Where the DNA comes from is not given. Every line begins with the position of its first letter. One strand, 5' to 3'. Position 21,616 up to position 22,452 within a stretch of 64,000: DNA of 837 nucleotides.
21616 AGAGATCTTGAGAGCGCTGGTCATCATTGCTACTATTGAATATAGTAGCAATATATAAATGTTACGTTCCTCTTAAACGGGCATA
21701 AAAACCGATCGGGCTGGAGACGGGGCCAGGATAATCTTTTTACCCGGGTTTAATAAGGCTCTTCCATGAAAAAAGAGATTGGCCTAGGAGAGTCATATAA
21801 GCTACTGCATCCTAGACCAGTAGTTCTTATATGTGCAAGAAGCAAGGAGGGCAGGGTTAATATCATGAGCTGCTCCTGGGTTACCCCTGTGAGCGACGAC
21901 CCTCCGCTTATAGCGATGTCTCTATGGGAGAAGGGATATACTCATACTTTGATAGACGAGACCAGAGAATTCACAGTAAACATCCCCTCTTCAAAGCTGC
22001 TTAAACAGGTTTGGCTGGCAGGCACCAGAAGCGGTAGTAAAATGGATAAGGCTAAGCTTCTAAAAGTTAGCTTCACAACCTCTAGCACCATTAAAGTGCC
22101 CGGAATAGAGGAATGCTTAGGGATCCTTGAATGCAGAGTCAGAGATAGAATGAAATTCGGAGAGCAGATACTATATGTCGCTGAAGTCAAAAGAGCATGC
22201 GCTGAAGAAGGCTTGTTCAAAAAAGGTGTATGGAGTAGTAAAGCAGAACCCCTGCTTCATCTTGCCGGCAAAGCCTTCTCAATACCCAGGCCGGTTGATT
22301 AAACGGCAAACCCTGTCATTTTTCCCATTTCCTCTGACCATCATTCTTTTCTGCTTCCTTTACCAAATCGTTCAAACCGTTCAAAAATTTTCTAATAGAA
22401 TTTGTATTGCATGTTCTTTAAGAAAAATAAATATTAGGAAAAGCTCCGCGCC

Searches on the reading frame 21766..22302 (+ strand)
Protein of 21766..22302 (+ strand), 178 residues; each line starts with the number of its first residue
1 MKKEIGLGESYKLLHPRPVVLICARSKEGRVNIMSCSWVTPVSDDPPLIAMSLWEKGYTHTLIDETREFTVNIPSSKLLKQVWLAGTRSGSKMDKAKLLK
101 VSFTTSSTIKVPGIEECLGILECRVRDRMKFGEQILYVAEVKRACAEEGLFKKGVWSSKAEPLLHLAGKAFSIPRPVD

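Call 35: search_protein_families(library=pfam, proteins=[window:21766-22302:+], max_evalue=0.001)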
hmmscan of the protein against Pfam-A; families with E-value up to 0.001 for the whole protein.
window:21766-22302:+ (178 aa): 1 family
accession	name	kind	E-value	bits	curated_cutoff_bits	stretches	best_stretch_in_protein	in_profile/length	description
PF01613.24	Flavin_Reduct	-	4.1e-29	102.1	27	1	15-169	4-148/153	Flavin reductase like domain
